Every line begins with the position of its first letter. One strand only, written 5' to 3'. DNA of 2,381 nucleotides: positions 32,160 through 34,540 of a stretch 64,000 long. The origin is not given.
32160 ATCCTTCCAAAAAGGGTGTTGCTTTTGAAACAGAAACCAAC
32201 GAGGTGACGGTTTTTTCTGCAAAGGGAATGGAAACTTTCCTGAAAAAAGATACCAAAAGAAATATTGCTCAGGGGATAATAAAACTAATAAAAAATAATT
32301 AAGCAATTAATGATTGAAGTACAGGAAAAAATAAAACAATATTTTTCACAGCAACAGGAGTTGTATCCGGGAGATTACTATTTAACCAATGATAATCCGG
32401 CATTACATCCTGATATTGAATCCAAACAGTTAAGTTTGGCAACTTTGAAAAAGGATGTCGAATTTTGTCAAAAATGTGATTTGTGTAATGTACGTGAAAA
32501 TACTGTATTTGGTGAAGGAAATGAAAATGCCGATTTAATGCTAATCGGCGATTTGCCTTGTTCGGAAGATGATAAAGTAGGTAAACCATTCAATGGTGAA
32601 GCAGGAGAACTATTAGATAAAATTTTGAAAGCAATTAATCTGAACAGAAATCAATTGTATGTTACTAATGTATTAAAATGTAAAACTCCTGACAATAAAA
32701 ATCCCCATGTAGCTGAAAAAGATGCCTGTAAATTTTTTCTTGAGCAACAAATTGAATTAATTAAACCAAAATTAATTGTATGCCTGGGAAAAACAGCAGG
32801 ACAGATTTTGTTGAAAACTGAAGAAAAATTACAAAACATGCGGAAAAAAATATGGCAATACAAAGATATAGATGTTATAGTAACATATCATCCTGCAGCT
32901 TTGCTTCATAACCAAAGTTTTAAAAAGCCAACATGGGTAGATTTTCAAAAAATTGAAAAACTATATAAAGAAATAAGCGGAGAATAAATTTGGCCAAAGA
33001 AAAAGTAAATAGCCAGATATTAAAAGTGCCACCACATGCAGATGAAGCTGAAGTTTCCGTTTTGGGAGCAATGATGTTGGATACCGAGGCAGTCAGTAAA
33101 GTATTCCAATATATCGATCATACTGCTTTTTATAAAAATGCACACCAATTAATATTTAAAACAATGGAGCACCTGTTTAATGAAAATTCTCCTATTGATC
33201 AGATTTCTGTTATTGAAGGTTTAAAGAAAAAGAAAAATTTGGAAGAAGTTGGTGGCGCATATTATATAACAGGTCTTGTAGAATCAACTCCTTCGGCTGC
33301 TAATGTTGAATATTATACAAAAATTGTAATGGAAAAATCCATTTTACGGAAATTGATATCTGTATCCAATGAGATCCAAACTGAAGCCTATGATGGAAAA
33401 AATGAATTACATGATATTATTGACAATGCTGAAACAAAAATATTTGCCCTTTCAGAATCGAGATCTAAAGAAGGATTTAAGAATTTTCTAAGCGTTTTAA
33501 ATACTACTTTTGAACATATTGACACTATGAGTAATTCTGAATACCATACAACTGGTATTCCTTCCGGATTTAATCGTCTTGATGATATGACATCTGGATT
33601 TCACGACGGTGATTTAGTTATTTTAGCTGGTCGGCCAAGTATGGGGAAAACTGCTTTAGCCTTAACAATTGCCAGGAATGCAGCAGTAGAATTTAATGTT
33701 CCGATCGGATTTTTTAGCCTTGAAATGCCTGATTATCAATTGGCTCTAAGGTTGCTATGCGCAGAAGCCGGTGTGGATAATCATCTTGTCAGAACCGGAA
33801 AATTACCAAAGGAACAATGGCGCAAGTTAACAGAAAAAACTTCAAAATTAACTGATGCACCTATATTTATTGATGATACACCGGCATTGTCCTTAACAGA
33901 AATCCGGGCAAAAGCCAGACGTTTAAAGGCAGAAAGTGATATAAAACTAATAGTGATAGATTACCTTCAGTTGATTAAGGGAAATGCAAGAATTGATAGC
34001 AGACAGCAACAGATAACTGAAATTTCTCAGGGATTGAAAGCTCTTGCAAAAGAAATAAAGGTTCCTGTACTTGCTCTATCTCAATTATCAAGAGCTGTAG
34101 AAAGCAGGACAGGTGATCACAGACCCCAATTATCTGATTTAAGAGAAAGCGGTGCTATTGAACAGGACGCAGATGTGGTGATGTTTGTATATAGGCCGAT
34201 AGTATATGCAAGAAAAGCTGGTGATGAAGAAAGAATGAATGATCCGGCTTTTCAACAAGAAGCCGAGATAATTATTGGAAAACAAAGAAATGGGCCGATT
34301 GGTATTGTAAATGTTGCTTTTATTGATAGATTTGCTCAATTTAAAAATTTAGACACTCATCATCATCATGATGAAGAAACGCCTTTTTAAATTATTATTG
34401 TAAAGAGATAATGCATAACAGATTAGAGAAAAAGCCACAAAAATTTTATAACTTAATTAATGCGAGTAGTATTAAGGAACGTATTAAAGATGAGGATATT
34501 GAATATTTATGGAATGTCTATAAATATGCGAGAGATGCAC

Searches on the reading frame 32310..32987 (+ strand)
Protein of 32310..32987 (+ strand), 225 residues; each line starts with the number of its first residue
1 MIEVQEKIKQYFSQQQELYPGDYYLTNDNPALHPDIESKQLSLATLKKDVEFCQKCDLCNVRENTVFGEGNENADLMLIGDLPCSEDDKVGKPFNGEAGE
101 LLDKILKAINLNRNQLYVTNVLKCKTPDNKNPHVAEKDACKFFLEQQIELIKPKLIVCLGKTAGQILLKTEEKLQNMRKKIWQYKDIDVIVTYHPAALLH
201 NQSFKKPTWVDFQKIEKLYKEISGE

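Call 72: search_protein_families(library=pfam, proteins=[window:32310-32987:+], max_evalue=0.00001)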
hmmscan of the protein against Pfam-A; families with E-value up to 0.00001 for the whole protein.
window:32310-32987:+ (225 aa): 1 family
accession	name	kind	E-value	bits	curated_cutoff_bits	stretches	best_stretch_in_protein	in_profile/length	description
PF03167.25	UDG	-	2.9e-32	112.1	24.3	1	67-209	1-132/141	Uracil DNA glycosylase superfamily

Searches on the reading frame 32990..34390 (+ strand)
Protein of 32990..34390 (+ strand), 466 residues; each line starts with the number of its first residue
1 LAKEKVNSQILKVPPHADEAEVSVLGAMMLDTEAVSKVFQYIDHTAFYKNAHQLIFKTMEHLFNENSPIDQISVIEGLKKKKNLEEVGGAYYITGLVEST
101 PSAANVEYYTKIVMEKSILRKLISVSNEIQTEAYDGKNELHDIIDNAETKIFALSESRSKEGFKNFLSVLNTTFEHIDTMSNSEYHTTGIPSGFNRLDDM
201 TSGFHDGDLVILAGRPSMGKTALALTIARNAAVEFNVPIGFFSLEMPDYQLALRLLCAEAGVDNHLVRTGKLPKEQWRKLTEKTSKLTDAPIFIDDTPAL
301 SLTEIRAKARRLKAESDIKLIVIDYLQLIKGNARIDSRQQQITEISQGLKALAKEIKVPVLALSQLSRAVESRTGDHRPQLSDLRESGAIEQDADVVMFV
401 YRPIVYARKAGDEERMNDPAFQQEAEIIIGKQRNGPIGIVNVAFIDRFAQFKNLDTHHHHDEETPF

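Call 72: search_protein_families(library=pfam, proteins=[window:32990-34390:+], max_evalue=0.00001)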
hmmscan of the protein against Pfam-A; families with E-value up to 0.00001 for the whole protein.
window:32990-34390:+ (466 aa): 4 families
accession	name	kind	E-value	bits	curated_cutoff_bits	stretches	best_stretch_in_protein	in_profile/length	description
PF03796.21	DnaB_C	-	9.3e-106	353.3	27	1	189-453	1-255/255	DnaB-like helicase C terminal domain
PF00772.26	DnaB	-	2.6e-31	108.2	23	1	14-115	2-103/103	DnaB-like helicase N terminal domain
PF13481.12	AAA_25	-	5.8e-14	52.6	27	1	194-366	19-190/195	AAA domain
PF06745.19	ATPase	-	3.6e-06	27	26.6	0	190-350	1-152/231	KaiC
